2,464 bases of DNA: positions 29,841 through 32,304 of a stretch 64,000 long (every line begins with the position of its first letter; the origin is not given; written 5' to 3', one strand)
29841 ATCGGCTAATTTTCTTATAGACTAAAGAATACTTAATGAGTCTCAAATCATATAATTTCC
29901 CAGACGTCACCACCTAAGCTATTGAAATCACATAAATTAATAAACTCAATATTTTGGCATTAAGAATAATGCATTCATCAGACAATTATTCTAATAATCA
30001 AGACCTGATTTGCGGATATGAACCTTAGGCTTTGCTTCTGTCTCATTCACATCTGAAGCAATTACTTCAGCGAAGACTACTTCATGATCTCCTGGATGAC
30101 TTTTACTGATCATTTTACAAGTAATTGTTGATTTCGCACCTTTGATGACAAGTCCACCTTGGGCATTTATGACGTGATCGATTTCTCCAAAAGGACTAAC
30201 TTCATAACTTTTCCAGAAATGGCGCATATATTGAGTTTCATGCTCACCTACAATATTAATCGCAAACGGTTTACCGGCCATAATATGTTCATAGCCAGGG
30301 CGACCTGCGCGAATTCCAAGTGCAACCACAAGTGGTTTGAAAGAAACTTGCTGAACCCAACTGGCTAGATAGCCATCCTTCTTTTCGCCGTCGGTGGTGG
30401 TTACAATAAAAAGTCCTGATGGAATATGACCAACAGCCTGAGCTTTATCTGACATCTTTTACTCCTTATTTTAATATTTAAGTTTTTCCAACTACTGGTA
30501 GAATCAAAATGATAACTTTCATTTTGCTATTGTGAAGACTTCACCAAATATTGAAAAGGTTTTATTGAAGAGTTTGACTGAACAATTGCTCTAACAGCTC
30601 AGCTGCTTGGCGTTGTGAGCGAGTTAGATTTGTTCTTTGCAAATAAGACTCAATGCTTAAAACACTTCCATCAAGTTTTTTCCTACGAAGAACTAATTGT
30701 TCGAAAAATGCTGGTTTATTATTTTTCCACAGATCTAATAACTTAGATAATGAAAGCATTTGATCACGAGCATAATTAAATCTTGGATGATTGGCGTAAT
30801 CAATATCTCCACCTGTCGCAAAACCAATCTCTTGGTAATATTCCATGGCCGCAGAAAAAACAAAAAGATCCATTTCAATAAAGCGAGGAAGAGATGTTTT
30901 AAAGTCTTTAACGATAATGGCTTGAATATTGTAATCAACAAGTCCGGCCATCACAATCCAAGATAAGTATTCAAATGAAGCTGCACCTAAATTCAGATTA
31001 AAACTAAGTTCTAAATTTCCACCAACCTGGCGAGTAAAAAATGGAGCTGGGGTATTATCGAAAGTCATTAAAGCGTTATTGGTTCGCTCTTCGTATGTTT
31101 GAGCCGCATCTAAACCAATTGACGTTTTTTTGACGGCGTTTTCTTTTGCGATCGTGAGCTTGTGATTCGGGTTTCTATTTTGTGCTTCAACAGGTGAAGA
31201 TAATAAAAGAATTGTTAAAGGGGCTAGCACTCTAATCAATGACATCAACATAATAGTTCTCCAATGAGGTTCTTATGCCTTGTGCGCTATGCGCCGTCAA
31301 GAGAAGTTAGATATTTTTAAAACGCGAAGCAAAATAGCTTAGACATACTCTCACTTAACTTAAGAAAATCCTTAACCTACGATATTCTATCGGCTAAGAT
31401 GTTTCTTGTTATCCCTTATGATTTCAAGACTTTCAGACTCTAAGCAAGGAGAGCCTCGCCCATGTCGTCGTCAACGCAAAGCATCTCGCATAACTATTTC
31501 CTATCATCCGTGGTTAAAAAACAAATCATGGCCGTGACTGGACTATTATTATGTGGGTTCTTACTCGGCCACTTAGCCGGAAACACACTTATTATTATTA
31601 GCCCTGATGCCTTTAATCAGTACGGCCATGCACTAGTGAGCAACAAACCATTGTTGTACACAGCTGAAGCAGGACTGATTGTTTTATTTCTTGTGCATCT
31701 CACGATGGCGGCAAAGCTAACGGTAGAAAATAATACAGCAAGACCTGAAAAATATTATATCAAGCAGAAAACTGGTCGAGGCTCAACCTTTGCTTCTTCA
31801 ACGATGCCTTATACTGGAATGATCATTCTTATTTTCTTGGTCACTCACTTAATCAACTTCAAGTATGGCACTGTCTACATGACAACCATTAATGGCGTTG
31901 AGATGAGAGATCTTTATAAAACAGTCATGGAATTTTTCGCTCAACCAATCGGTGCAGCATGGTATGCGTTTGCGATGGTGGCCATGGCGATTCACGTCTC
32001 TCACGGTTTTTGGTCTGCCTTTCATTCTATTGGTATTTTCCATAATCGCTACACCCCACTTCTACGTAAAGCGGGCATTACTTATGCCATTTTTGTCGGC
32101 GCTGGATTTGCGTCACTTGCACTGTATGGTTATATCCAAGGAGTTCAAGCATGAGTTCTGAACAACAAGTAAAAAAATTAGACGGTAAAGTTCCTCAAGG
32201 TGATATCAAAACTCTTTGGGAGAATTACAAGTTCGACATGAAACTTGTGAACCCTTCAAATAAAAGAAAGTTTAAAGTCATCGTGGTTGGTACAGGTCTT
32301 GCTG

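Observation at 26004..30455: Two tandem units of flavin-reductase / cargo / 80-aa gene with reciprocal decay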

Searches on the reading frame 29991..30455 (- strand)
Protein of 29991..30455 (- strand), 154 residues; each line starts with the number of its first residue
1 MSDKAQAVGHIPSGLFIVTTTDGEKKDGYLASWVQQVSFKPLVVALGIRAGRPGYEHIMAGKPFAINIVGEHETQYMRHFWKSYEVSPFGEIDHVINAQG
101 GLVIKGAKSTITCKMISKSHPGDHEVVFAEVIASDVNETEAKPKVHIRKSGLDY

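Call 5: search_protein_families(library=pfam, proteins=[window:29991-30455:-], max_evalue=0.01)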
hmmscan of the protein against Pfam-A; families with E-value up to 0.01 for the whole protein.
window:29991-30455:- (154 aa): 1 family
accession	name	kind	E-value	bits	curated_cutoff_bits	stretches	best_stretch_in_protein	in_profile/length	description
PF01613.24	Flavin_Reduct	-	1.3e-21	77.7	27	1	9-147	2-145/153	Flavin reductase like domain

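Call 51: find_homologous_proteins(query=window:29991-30455:-, max_evalue=1e-40)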
Query window:29991-30455:- (154 aa): 446 proteins with E <= 1e-40 among 600 candidates; the best 120 are listed.
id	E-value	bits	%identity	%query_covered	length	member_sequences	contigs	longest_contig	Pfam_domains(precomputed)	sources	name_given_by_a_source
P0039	2.3e-91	322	92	100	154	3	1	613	PF01613.25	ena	-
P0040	3.6e-87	308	90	100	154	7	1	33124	PF01613.25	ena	-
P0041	3.6e-87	308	90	100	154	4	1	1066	PF01613.25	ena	-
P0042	1.6e-85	303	86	100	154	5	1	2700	PF01613.25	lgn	-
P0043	1.5e-84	299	84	100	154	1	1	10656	PF01613.25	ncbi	-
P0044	2.5e-84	299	85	100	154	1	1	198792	PF01613.25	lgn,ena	-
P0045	6.0e-84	297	84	100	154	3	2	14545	PF01613.25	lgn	-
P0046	5.9e-83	294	84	100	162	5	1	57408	PF01613.25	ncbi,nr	ncbi:MAG: hypothetical protein CME71_06030 [Halobacteriovorax sp.]|nr:hypothetical protein [Halobact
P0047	6.3e-69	249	72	99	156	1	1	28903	PF01613.25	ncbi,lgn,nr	ncbi:MAG: flavin reductase family protein [Bacteriovoracaceae bacterium]|nr:flavin reductase family 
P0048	5.1e-68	246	72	99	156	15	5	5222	PF01613.25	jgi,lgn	jgi:flavin reductase (DIM6/NTAB) family NADH-FMN oxidoreductase RutF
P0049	8.6e-66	238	70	99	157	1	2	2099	PF01613.25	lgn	-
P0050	2.8e-65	237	71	100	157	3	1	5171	PF01613.25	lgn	-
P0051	6.5e-65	236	70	98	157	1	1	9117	PF01613.25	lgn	-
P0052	1.6e-64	234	68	99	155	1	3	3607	PF01613.25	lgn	-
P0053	2.0e-64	234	69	99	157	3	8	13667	PF01613.25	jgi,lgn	jgi:flavin reductase (DIM6/NTAB) family NADH-FMN oxidoreductase RutF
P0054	6.1e-64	232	69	98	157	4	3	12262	PF01613.25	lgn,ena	-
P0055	1.0e-63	232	68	96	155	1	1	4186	PF01613.25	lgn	-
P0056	1.4e-63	231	69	100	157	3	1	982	PF01613.25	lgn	-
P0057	2.1e-63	231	66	100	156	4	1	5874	PF01613.25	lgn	-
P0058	3.5e-63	230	70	100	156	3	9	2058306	PF01613.25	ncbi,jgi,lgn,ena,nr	ncbi:MAG: flavin reductase family protein [Bdellovibrionota bacterium]|jgi:flavin reductase (DIM6/NT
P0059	4.2e-63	230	63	99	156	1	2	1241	PF01613.25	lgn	-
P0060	6.9e-63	229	68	97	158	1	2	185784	PF01613.25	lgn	-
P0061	1.7e-62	228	65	97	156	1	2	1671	PF01613.25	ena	-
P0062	2.0e-62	228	69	99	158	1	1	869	PF01613.25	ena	-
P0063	2.1e-62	227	67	100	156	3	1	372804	PF01613.25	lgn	-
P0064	3.0e-62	227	68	99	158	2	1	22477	PF01613.25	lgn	-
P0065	3.4e-62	227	67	100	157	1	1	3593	PF01613.25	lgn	-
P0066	8.7e-62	225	65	97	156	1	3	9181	PF01613.25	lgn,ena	-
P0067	2.3e-61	224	65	99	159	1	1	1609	PF01613.25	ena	-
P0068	5.5e-61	223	66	96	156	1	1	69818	PF01613.25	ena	-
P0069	8.8e-61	222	67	96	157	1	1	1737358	PF01613.25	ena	-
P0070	1.6e-60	221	64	99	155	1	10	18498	PF01613.25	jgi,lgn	jgi:flavin reductase (DIM6/NTAB) family NADH-FMN oxidoreductase RutF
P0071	1.7e-60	221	63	99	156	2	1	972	PF01613.25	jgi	jgi:flavin reductase (DIM6/NTAB) family NADH-FMN oxidoreductase RutF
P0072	2.0e-60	221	65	99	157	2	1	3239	PF01613.25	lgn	-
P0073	2.1e-60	221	64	100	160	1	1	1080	PF01613.25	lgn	-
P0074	3.2e-60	220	68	96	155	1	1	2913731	PF01613.25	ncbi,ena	-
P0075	5.1e-60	220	66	99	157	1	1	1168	PF01613.25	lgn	-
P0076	8.3e-60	219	63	97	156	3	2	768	PF01613.25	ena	-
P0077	8.4e-60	219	65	99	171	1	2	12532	PF01613.25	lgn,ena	-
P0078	3.0e-59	217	66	99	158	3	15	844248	PF01613.25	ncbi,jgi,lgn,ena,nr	ncbi:MAG: hypothetical protein COW00_15765 [Bdellovibrio sp. CG12_big_fil_rev_8_21_14_0_65_39_13]|nr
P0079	4.0e-59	217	63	98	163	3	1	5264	PF01613.25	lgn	-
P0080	5.5e-59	216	63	100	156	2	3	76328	PF01613.25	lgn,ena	-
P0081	5.7e-59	216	63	99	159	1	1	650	PF01613.25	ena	-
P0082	5.7e-59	216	63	100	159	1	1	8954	PF01613.25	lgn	-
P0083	6.9e-59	216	64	100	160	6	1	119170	PF01613.25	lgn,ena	-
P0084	9.7e-59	216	64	99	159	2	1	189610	PF01613.25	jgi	jgi:flavin reductase (DIM6/NTAB) family NADH-FMN oxidoreductase RutF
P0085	1.1e-58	215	62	100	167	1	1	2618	PF01613.25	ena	-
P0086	1.6e-58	215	65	99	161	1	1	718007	PF01613.25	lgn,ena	-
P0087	2.3e-58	214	63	99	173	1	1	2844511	PF01613.25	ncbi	-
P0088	2.8e-58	214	61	100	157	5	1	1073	PF01613.25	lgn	-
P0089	4.6e-58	213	62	97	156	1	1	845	PF01613.25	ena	-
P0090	5.3e-58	213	64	99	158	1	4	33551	PF01613.25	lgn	-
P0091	6.6e-58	213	62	100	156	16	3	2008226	PF01613.25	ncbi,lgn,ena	-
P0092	6.6e-58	213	62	99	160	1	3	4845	PF01613.25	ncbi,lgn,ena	-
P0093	9.6e-58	212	63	100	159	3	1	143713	PF01613.25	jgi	jgi:flavin reductase (DIM6/NTAB) family NADH-FMN oxidoreductase RutF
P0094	9.7e-58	212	61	99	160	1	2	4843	PF01613.25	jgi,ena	-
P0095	1.7e-57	212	63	100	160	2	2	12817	PF01613.25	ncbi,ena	-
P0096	2.0e-57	211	61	99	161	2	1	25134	PF01613.25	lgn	-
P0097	2.3e-57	211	63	99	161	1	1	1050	PF01613.25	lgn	-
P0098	2.5e-57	211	64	96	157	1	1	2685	PF01613.25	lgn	-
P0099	3.1e-57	211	61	99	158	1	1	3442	PF01613.25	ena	-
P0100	3.1e-57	211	64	100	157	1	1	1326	PF01613.25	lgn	-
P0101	3.9e-57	210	61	99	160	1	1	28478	PF01613.25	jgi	jgi:flavin reductase (DIM6/NTAB) family NADH-FMN oxidoreductase RutF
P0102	5.1e-57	210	62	100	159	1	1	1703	PF01613.25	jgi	jgi:flavin reductase (DIM6/NTAB) family NADH-FMN oxidoreductase RutF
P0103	5.7e-57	210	62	100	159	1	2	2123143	PF01613.25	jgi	jgi:flavin reductase (DIM6/NTAB) family NADH-FMN oxidoreductase RutF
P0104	6.7e-57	210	60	99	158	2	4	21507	PF01613.25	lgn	-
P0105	1.1e-56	209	62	99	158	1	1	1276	PF01613.25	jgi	jgi:flavin reductase (DIM6/NTAB) family NADH-FMN oxidoreductase RutF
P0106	1.3e-56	209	61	99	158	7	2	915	PF01613.25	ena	-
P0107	1.4e-56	209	59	99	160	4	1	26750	PF01613.25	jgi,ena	-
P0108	1.5e-56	209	62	99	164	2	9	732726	PF01613.25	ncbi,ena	-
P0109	1.5e-56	209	63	99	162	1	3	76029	PF01613.25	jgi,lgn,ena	-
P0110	1.5e-56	209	62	98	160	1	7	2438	PF01613.25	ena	-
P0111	1.8e-56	208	58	99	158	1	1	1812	PF01613.25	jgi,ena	-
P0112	1.8e-56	208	61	99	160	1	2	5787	PF01613.25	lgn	-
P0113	2.0e-56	208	62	98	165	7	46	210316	PF01613.25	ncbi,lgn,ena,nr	ncbi:MAG: hypothetical protein CME69_07015 [Halobacteriovorax sp.]|nr:hypothetical protein [Halobact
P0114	2.1e-56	208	60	99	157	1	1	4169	PF01613.25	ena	-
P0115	2.6e-56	208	59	100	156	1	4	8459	PF01613.25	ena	-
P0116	2.7e-56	208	59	99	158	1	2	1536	PF01613.25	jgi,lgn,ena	-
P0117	3.3e-56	207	61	97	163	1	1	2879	PF01613.25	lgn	-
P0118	3.9e-56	207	61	99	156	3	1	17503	PF01613.25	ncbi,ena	-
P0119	4.0e-56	207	60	100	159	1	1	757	PF01613.25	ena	-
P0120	4.7e-56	207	61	98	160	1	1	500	PF01613.25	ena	-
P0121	4.9e-56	207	61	99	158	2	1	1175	PF01613.25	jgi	jgi:flavin reductase (DIM6/NTAB) family NADH-FMN oxidoreductase RutF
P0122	5.0e-56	207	63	97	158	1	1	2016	PF01613.25,PF01455.24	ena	-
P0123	6.4e-56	206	61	99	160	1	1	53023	PF01613.25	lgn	-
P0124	6.6e-56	206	64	100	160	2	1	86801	PF01613.25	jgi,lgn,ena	-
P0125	7.8e-56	206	64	97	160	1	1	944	PF01613.25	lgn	-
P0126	8.0e-56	206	61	98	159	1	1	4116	PF01613.25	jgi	jgi:flavin reductase (DIM6/NTAB) family NADH-FMN oxidoreductase RutF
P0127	1.1e-55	206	60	100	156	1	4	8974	PF01613.25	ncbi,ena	-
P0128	1.2e-55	206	59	99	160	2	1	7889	PF01613.25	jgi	jgi:flavin reductase (DIM6/NTAB) family NADH-FMN oxidoreductase RutF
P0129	1.2e-55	206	62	99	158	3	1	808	PF01613.25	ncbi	-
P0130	1.4e-55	205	56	99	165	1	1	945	PF01613.25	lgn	-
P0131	1.5e-55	205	60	99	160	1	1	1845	PF01613.25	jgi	jgi:flavin reductase (DIM6/NTAB) family NADH-FMN oxidoreductase RutF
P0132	1.6e-55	205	61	98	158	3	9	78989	PF01613.25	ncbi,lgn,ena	-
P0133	1.7e-55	205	60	99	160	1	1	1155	PF01613.25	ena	-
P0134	1.7e-55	205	60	97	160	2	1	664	PF01613.25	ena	-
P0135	2.8e-55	204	61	98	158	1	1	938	PF01613.25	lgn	-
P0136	3.1e-55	204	62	99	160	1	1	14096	PF01613.25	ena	-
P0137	3.6e-55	204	59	99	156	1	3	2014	PF01613.25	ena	-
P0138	3.6e-55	204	59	99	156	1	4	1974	PF01613.25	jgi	-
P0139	3.7e-55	204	58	99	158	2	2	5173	PF01613.25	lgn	-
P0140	4.1e-55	204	59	100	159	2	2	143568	PF01613.25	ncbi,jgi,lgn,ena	jgi:flavin reductase (DIM6/NTAB) family NADH-FMN oxidoreductase RutF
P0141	4.2e-55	204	59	99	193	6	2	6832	PF01613.25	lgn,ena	-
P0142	4.7e-55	204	61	99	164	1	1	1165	PF01613.25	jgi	-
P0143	4.9e-55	204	61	99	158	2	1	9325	PF01613.25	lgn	-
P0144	6.2e-55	203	59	99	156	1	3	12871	PF01613.25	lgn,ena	-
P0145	6.3e-55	203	59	99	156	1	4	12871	PF01613.25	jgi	-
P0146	8.0e-55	203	63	99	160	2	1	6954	PF01613.25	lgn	-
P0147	8.8e-55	203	60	99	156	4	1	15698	PF01613.25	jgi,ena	jgi:flavin reductase (DIM6/NTAB) family NADH-FMN oxidoreductase RutF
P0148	9.3e-55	203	59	99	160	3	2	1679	PF01613.25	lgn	-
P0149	1.0e-54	203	61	97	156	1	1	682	PF01613.25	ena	-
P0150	1.4e-54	202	58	100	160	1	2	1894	PF01613.25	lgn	-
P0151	1.6e-54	202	60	100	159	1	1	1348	PF01613.25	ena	-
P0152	1.8e-54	202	59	97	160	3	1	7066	PF01613.25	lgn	-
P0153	1.9e-54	202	61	97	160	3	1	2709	PF01613.25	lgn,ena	-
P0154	2.1e-54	202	61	97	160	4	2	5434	PF01613.25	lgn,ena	-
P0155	2.2e-54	201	59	99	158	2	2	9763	PF01613.25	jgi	jgi:flavin reductase (DIM6/NTAB) family NADH-FMN oxidoreductase RutF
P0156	2.4e-54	201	59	99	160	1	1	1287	PF01613.25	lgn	-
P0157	2.9e-54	201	59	100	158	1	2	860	PF01613.25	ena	-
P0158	3.3e-54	201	59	99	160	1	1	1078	PF01613.25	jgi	jgi:flavin reductase (DIM6/NTAB) family NADH-FMN oxidoreductase RutF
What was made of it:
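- On Flavin_Reduct (Pfam PF01613) for the intact gene 29991-30455: There are 446 homologues with E <= 1e-40, several named flavin reductase/RutF-like by their sources (call 51).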

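Call 53: find_encoding_contigs(protein=P0039, flank=5000, max_places=6)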
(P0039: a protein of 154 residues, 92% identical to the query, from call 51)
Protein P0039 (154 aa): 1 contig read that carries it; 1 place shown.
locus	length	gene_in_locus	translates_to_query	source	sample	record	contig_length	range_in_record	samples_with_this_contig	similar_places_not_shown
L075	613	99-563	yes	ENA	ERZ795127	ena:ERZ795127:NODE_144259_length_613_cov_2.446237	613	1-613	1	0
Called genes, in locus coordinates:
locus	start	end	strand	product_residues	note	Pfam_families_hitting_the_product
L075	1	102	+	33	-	?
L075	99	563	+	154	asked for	PF01613:Flavin_Reduct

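Call 54: list_cluster_members(proteins=[P0039, window:29991-30455:-])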
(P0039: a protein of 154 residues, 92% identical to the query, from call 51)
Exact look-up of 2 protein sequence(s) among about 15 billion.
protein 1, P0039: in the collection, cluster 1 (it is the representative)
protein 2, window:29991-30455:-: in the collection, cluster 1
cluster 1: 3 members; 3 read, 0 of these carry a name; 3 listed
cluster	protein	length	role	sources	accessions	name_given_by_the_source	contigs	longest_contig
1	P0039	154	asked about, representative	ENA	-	-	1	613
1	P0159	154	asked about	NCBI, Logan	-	-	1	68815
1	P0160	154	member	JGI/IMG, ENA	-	-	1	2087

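Call 56: find_encoding_contigs(protein=P0160, flank=5000, max_places=4)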
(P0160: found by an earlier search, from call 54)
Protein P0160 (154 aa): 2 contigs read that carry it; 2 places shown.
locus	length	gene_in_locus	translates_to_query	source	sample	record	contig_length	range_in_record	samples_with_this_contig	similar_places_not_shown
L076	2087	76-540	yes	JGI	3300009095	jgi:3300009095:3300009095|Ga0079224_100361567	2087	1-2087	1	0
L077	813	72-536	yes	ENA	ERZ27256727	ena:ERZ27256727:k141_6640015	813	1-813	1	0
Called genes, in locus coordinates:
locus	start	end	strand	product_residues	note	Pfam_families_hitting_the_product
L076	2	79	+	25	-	?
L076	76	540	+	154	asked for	PF01613:Flavin_Reduct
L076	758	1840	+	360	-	PF00089:Trypsin, PF13365:Trypsin_2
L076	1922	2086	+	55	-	?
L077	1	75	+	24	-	?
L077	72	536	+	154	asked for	PF01613:Flavin_Reduct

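Call 64: find_encoding_contigs(protein=P0042, flank=6000, max_places=3)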
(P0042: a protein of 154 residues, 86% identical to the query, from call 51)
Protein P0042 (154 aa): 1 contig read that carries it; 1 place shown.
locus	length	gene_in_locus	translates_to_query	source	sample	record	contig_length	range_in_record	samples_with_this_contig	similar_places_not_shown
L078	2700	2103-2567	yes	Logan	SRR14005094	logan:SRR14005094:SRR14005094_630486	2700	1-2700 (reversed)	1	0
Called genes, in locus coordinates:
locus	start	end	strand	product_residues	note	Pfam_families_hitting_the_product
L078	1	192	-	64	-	?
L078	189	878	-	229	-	PF01127:Sdh_cyt (faint)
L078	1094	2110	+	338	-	PF13483:Lactamase_B_3, PF12706:Lactamase_B_2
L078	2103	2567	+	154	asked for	PF01613:Flavin_Reduct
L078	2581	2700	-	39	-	?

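Call 65: find_encoding_contigs(protein=P0043, flank=6000, max_places=3)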
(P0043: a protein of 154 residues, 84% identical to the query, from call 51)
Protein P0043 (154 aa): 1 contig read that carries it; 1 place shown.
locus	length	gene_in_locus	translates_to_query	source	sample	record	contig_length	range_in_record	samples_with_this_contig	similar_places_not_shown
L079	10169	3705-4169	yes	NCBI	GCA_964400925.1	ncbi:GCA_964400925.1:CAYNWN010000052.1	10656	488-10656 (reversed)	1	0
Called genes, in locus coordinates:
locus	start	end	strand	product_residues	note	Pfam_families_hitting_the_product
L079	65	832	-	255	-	PF13085:Fer2_3, PF12838:Fer4_7 (weak), PF13183:Fer4_8 (weak)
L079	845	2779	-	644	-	PF00890:FAD_binding_2, PF01134:GIDA (faint), PF01266:DAO, PF02910:Succ_DH_flav_C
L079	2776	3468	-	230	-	PF01127:Sdh_cyt (faint)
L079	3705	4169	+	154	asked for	PF01613:Flavin_Reduct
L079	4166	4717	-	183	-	-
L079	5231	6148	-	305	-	PF00491:Arginase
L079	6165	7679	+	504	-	PF14237:GYF_2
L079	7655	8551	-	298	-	PF00753:Lactamase_B, PF23023:Anti-Pycsar_Apyc1 (faint)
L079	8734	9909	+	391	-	PF08442:ATP-grasp_2, PF13549:ATP-grasp_5, PF24948:Citrate_synth_N, PF00549:Ligase_CoA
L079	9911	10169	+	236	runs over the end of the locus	PF02629:CoA_binding, PF13607:Succ_CoA_lig, PF00549:Ligase_CoA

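Call 66: find_encoding_contigs(protein=P0045, flank=6000, max_places=3)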
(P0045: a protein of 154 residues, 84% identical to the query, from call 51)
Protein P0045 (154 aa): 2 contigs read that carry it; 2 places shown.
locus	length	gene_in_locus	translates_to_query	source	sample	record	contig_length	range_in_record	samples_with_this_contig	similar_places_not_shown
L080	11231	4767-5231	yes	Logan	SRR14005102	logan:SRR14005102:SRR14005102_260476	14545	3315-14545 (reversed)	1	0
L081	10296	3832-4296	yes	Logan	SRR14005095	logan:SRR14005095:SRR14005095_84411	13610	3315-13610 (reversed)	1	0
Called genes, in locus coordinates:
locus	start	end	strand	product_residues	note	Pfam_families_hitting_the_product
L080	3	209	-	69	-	?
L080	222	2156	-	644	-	PF00890:FAD_binding_2, PF01134:GIDA (faint), PF01266:DAO, PF07992:Pyr_redox_2 (faint), PF02910:Succ_DH_flav_C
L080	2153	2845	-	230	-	-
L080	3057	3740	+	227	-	-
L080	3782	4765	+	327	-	PF13483:Lactamase_B_3, PF12706:Lactamase_B_2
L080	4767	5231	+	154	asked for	PF01613:Flavin_Reduct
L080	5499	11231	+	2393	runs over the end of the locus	PF00801:PKD, PF18911:PKD_4, PF00801:PKD (weak), PF18911:PKD_4, PF00801:PKD (weak), PF18911:PKD_4 (weak), PF00801:PKD (weak), PF18911:PKD_4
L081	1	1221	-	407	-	?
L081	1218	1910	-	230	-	-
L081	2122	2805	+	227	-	-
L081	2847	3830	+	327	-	PF13483:Lactamase_B_3, PF12706:Lactamase_B_2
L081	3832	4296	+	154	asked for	PF01613:Flavin_Reduct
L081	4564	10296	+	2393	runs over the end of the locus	PF00801:PKD, PF18911:PKD_4, PF00801:PKD (weak), PF18911:PKD_4, PF00801:PKD (weak), PF18911:PKD_4 (weak), PF00801:PKD (weak), PF18911:PKD_4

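Call 67: find_encoding_contigs(protein=P0045, flank=10000, max_places=1)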
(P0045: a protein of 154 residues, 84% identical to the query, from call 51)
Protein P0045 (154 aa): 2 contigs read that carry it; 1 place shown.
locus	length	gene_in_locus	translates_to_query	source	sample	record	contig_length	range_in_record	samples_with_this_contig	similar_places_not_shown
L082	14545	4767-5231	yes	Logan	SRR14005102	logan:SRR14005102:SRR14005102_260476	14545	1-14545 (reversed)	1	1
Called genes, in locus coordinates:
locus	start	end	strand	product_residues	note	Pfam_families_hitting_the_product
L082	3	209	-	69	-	?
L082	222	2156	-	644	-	PF00890:FAD_binding_2, PF01134:GIDA (faint), PF01266:DAO, PF07992:Pyr_redox_2 (faint), PF02910:Succ_DH_flav_C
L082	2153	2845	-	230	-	-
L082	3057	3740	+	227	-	-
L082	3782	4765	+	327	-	PF13483:Lactamase_B_3, PF12706:Lactamase_B_2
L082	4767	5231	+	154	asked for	PF01613:Flavin_Reduct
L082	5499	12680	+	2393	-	PF00801:PKD, PF18911:PKD_4, PF00801:PKD (weak), PF18911:PKD_4, PF00801:PKD (weak), PF18911:PKD_4 (weak), PF00801:PKD (weak), PF18911:PKD_4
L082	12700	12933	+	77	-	-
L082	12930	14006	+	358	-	-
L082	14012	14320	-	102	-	-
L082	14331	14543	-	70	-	?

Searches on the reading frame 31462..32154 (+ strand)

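Call 5: search_protein_families(library=pfam, proteins=[window:31462-32154:+], max_evalue=0.01)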
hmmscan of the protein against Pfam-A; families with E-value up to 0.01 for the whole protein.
window:31462-32154:+ (230 aa): 1 family
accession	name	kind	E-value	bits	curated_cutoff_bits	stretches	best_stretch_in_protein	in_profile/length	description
PF01127.27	Sdh_cyt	-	0.00038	21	25.8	0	23-87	26-91/122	Succinate dehydrogenase/Fumarate reductase transmembrane subunit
